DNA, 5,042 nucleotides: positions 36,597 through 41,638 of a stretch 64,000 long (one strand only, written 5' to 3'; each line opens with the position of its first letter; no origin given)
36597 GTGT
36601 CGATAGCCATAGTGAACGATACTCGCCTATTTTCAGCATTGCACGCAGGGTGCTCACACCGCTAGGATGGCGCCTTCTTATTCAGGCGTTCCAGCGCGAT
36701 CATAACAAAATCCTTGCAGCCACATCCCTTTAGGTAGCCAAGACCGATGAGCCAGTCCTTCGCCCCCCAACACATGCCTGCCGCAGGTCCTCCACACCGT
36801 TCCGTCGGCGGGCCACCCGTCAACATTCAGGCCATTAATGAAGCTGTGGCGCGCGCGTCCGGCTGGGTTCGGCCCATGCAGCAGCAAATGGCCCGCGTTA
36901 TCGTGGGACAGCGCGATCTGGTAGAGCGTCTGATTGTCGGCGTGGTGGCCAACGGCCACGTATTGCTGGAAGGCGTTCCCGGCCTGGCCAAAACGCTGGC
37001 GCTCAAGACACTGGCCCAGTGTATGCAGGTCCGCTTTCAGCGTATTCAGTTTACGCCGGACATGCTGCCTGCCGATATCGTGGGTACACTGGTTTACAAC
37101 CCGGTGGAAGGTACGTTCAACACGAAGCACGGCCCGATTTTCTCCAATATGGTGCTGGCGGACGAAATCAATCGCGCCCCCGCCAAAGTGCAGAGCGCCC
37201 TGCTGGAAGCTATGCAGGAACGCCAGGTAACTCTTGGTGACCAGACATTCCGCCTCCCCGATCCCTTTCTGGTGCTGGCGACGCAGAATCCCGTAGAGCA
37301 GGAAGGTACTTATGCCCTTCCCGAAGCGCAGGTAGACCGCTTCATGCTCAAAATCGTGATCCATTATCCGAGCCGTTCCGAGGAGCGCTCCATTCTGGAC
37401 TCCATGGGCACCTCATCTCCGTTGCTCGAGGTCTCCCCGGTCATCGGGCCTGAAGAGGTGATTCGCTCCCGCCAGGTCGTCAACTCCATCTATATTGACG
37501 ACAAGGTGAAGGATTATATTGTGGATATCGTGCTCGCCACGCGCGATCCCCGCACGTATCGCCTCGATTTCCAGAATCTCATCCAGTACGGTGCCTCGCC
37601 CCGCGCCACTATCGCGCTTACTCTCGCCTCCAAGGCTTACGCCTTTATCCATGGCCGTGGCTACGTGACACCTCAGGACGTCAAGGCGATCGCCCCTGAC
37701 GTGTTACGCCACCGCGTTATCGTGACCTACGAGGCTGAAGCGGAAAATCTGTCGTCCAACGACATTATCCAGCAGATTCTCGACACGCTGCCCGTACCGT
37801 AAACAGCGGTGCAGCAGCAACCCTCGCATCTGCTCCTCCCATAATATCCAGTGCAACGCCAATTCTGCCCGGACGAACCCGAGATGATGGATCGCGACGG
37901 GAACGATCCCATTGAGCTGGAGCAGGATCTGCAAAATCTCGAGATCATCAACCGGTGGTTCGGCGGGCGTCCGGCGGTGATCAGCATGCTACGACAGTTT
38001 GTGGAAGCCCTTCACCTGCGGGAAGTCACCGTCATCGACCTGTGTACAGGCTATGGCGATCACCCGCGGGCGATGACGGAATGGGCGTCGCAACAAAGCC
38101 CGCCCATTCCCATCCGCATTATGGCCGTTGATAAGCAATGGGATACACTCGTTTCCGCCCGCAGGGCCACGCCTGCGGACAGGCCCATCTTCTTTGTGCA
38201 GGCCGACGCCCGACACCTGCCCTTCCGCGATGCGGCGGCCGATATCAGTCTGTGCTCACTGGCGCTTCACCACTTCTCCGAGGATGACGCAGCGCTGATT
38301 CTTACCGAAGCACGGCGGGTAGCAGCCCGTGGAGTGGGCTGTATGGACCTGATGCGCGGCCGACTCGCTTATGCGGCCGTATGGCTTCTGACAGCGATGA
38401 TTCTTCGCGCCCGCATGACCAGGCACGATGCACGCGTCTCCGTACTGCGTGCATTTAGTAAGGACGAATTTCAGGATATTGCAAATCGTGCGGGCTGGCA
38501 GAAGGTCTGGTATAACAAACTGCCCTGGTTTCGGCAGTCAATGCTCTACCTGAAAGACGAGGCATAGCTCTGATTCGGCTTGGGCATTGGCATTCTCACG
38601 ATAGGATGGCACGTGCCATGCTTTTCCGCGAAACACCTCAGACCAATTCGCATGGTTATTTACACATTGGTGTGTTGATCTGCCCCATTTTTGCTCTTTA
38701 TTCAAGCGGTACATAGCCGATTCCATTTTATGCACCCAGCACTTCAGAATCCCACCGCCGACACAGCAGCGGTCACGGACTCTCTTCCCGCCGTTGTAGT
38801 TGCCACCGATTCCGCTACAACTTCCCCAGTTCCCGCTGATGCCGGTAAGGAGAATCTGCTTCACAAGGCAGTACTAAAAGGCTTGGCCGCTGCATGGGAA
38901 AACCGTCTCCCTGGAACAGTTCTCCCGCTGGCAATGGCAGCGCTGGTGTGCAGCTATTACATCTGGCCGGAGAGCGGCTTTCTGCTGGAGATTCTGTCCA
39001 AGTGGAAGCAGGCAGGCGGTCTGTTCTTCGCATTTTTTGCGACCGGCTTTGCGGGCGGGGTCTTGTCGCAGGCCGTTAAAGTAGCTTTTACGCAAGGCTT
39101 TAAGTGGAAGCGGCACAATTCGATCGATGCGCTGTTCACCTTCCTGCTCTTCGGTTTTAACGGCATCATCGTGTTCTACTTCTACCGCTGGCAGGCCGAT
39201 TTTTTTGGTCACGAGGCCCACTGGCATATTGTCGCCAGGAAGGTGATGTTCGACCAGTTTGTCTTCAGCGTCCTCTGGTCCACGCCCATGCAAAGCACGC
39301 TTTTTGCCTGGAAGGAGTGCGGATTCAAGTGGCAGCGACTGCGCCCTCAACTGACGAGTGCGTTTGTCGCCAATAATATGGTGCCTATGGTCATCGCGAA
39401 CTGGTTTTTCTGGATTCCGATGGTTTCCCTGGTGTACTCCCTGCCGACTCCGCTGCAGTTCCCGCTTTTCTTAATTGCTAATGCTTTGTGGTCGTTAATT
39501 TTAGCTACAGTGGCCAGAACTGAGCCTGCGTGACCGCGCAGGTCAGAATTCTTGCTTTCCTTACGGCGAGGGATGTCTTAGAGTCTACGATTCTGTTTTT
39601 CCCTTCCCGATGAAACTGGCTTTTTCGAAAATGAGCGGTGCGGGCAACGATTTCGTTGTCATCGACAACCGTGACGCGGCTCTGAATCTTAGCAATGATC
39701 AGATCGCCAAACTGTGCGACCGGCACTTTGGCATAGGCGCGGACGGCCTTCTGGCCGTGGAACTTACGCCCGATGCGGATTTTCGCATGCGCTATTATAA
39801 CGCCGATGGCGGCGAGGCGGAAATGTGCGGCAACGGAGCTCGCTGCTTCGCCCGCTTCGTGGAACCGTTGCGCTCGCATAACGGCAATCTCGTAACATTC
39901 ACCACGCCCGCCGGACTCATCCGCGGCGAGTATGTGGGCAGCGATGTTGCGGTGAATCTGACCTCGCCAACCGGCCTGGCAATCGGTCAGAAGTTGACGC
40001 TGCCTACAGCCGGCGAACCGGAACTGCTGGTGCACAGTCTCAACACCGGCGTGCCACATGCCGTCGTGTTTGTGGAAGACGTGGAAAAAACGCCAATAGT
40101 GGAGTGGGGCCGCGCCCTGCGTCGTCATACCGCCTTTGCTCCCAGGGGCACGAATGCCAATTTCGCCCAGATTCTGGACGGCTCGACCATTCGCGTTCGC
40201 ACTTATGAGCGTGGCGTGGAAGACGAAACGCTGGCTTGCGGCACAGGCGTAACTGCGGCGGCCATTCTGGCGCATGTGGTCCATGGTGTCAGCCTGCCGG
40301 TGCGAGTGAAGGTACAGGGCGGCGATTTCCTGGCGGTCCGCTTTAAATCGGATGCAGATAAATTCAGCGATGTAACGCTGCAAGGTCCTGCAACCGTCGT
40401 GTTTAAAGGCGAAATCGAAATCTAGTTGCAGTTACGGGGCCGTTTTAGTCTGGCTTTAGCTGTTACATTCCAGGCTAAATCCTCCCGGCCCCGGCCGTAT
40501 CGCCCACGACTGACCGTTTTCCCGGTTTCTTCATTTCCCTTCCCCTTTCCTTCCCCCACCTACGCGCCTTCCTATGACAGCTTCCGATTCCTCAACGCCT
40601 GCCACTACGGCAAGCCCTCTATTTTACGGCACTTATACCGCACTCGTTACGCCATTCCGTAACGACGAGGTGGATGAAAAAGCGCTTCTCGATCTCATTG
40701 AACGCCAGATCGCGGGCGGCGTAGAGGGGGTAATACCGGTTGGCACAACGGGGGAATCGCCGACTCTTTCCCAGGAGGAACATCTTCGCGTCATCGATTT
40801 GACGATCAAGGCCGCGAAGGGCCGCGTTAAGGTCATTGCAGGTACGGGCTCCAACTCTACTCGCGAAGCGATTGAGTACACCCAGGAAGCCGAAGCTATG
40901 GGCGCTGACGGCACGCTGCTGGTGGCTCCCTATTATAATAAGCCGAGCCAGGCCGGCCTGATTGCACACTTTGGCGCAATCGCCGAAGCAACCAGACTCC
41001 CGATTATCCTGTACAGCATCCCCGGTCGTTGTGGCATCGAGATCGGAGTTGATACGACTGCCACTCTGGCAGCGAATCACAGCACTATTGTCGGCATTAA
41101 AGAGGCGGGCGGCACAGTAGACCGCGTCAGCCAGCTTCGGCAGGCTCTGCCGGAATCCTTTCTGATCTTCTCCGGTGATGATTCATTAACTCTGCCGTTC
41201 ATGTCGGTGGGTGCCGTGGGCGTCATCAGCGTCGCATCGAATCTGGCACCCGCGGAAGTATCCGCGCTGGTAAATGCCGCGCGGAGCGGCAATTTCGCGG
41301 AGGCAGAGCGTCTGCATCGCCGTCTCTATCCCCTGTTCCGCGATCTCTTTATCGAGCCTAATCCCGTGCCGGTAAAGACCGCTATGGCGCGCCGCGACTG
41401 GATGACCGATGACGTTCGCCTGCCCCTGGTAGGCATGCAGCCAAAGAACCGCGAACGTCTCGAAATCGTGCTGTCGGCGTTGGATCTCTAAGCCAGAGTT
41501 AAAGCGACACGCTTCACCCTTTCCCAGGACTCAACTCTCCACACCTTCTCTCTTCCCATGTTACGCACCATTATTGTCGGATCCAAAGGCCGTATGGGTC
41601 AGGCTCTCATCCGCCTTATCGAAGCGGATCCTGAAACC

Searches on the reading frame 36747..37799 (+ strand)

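Call 55: search_protein_families(library=pfam, proteins=[window:36747-37799:+], max_evalue=0.0001)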
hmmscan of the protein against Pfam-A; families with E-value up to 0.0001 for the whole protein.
window:36747-37799:+ (351 aa): 5 families
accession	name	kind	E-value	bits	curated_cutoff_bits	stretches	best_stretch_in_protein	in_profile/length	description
PF07726.17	AAA_3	-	1.7e-64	216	27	1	71-201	1-131/131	ATPase family associated with various cellular activities (AAA)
PF17863.7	AAA_lid_2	-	2.9e-23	81.8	22.7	1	278-344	8-74/74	AAA lid domain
PF20030.5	bpMoxR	-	7e-16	58.4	27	1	43-216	5-177/205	MoxR domain in the MoxR-vWA-beta-propeller ternary systems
PF07728.20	AAA_5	-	6.9e-15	55.7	22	1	71-199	1-139/139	AAA domain (dynein-related subfamily)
PF05496.18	RuvB_N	-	1.2e-05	25.6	27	0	68-161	32-113/159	Holliday junction DNA helicase RuvB P-loop domain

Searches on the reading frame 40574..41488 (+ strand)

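Call 55: search_protein_families(library=pfam, proteins=[window:40574-41488:+], max_evalue=0.0001)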
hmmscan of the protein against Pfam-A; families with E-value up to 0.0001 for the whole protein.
window:40574-41488:+ (305 aa): 1 family
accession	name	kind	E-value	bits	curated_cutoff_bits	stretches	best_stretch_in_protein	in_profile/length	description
PF00701.28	DHDPS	-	8.2e-96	320.6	22.1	1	17-302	2-288/289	Dihydrodipicolinate synthetase family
